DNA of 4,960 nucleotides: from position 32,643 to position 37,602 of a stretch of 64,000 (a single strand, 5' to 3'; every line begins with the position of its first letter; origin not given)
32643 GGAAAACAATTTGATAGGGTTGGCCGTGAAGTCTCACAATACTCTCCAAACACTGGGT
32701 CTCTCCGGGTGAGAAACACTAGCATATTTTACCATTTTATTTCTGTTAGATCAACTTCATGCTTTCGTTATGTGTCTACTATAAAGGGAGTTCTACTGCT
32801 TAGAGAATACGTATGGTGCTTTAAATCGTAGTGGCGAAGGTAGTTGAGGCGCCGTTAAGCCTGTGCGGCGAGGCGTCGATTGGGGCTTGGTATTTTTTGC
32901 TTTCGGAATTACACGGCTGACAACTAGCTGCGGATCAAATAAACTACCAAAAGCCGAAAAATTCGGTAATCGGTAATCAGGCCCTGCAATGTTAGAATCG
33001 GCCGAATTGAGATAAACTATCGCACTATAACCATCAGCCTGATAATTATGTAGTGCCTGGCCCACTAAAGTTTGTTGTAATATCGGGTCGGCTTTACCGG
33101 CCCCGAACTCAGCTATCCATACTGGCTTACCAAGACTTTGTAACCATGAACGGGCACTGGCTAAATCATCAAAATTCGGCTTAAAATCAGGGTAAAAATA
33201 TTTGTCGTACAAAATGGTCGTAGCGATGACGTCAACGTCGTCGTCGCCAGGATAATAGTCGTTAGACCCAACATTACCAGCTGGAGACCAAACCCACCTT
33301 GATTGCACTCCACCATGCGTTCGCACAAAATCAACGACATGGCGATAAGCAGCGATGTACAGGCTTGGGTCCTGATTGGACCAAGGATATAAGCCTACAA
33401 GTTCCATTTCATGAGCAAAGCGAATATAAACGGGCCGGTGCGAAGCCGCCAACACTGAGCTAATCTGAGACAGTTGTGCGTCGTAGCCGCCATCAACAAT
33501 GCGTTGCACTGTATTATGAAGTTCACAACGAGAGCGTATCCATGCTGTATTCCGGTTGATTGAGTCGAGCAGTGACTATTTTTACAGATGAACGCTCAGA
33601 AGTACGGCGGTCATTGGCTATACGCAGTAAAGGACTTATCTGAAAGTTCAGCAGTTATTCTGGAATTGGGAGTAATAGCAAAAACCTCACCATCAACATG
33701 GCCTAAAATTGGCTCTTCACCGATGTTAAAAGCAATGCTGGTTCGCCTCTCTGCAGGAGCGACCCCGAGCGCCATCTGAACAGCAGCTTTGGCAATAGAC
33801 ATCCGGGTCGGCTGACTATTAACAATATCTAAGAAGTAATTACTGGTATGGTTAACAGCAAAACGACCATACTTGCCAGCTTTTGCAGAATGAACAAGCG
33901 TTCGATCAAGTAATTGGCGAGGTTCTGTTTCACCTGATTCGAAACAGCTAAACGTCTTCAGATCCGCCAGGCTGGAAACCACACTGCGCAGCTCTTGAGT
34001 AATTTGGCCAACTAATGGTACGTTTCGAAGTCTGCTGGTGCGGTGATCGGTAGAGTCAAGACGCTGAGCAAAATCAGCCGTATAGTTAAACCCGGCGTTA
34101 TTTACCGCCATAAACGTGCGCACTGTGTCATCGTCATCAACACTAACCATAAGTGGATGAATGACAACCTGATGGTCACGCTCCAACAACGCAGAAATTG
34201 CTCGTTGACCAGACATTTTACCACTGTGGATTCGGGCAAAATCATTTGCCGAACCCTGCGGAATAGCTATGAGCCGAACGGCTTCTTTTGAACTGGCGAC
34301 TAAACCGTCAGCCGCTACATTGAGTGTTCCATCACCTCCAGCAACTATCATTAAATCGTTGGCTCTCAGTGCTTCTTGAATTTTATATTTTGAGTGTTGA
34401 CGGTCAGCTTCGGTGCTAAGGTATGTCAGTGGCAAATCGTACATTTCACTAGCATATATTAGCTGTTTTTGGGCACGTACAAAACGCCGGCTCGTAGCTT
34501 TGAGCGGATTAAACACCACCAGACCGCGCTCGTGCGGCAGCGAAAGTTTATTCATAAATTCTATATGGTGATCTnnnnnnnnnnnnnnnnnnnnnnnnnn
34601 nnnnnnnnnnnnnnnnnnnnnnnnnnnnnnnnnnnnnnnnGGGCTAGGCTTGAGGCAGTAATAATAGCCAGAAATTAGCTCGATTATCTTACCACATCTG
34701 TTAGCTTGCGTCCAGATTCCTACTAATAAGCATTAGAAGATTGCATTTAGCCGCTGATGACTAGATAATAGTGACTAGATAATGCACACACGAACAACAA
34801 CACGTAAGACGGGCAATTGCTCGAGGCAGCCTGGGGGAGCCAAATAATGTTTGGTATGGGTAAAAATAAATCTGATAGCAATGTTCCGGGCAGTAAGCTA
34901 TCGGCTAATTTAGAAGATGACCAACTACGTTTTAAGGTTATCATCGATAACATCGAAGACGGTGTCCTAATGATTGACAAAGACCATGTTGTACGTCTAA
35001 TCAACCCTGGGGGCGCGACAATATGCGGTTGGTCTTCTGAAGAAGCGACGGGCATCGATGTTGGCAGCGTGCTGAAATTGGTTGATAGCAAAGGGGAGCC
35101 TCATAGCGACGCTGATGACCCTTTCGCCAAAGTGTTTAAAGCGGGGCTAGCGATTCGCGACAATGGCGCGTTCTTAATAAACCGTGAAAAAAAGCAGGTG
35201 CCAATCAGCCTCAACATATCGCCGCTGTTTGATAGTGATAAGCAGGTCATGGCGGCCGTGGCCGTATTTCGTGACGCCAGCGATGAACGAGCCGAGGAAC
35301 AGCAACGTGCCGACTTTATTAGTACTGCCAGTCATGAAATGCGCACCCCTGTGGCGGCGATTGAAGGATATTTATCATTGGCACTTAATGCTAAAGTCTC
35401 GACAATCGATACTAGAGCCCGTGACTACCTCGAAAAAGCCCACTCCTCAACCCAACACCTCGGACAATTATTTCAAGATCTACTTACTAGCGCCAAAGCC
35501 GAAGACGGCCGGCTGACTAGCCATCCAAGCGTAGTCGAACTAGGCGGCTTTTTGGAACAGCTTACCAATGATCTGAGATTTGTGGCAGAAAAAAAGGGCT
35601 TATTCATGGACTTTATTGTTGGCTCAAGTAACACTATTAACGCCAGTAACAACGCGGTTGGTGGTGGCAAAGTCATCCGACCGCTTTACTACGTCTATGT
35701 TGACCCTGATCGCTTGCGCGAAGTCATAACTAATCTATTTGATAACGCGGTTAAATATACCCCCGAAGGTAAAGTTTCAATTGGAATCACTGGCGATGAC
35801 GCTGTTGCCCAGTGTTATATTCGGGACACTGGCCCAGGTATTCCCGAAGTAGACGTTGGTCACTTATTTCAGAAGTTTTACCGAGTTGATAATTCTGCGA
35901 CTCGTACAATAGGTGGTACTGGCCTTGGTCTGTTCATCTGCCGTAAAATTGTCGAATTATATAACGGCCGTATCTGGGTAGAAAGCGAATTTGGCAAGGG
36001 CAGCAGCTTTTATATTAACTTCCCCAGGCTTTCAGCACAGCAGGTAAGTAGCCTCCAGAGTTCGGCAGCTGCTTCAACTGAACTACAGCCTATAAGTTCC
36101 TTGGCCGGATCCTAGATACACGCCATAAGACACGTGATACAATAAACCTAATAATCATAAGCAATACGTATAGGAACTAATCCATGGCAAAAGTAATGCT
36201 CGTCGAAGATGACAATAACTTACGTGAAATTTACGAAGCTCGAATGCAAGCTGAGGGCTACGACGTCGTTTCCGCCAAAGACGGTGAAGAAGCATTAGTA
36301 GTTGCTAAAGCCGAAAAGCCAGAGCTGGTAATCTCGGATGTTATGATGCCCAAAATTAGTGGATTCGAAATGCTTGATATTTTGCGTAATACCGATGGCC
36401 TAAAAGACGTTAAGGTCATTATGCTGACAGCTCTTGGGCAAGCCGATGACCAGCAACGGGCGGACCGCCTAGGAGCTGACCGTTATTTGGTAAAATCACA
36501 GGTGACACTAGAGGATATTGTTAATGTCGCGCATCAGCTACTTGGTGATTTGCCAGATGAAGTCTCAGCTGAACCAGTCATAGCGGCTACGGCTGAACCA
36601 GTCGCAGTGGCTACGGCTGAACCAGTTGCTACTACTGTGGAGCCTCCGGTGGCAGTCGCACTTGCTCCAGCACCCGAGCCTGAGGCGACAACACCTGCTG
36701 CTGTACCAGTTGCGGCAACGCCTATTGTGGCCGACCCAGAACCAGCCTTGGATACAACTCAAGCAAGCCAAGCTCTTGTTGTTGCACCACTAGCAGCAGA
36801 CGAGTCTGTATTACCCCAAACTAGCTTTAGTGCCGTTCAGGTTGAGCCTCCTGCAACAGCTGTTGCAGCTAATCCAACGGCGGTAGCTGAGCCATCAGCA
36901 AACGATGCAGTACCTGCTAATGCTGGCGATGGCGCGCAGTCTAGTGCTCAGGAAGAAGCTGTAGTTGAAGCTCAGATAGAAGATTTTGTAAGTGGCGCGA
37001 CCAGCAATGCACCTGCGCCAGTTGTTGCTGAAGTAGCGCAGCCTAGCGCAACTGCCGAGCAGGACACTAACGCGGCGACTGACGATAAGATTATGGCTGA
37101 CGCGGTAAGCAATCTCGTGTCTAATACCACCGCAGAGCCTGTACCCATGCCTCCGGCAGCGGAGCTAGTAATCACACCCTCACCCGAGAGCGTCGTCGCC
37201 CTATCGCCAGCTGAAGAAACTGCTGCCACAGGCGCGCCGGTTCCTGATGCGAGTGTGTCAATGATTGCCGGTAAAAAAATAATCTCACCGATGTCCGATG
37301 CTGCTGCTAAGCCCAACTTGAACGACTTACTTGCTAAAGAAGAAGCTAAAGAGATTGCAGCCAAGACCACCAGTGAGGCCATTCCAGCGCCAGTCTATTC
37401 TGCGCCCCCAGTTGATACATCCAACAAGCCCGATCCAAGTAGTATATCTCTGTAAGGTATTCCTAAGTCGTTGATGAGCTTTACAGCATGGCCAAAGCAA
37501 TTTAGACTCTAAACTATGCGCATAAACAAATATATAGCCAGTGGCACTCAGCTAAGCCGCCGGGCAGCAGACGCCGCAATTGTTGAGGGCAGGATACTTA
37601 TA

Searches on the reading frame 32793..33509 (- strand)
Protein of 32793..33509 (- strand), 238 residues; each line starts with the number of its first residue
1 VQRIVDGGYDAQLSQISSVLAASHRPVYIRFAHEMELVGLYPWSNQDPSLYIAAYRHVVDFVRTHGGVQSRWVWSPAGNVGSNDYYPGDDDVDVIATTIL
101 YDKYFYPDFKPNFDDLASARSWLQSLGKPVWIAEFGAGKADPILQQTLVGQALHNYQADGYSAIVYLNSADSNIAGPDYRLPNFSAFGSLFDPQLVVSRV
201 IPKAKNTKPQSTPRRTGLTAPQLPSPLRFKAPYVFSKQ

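Call 3: search_protein_families(library=pfam, proteins=[window:32793-33509:-], max_evalue=1)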
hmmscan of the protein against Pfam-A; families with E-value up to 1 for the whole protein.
window:32793-33509:- (238 aa): 2 families
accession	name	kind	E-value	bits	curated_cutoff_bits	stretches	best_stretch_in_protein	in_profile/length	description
PF02156.21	Glyco_hydro_26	-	4.7e-07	29.9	20.2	1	20-102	146-232/311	Glycosyl hydrolase family 26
PF00150.24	Cellulase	-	0.0056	16.6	23.5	1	57-171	149-271/272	Cellulase (glycosyl hydrolase family 5)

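Call 4: search_protein_families(library=ncbifam, proteins=[window:32793-33509:-], max_evalue=1)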
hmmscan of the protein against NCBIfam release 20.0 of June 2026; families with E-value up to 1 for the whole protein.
window:32793-33509:- (238 aa): 1 family
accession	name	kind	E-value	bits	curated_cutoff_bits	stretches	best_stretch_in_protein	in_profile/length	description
NF045786.1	OlefBLtnSynXan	equivalog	0.03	12.8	900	1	173-215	206-248/544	olefin beta-lactone synthetase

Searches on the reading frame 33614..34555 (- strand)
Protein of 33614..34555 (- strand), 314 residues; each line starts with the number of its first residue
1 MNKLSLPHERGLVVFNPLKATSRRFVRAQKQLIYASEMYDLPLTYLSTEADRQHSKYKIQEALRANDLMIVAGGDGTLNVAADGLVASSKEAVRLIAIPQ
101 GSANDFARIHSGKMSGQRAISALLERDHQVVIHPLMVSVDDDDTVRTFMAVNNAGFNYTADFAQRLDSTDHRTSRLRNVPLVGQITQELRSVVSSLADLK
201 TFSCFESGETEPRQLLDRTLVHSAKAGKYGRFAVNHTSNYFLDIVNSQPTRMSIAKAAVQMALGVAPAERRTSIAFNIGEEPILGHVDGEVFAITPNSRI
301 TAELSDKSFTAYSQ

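Call 60: search_protein_families(library=pfam, proteins=[window:33614-34555:-], max_evalue=0.01)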
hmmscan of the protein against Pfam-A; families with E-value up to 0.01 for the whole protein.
window:33614-34555:- (314 aa): 2 families
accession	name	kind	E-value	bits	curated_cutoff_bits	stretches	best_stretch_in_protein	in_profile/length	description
PF00781.29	DAGK_cat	-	1.1e-12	48.1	23.6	1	12-129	3-118/125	Diacylglycerol kinase catalytic domain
PF01513.26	NAD_kinase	-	0.0036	18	25.5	1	53-104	60-108/130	ATP-NAD kinase N-terminal domain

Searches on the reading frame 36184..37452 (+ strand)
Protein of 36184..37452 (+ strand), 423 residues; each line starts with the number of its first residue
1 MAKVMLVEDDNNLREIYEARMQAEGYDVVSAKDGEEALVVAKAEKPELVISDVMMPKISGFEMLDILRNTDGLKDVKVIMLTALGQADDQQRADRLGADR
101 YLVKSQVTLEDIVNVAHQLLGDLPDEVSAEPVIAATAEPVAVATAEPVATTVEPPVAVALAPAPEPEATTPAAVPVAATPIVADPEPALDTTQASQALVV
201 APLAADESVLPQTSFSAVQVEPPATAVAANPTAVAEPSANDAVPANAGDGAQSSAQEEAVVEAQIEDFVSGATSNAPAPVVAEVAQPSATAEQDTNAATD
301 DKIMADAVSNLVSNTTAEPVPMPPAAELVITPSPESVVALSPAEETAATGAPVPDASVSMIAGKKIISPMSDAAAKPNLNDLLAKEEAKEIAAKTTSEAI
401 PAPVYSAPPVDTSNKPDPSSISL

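Call 84: search_protein_families(library=pfam, proteins=[window:36184-37452:+], max_evalue=0.00001)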
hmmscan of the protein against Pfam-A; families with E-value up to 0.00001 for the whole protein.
window:36184-37452:+ (423 aa): 1 family
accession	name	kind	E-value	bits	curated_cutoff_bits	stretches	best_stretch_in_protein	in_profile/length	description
PF00072.30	Response_reg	-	3.4e-22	79.1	30.2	1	4-112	1-106/111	Response regulator receiver domain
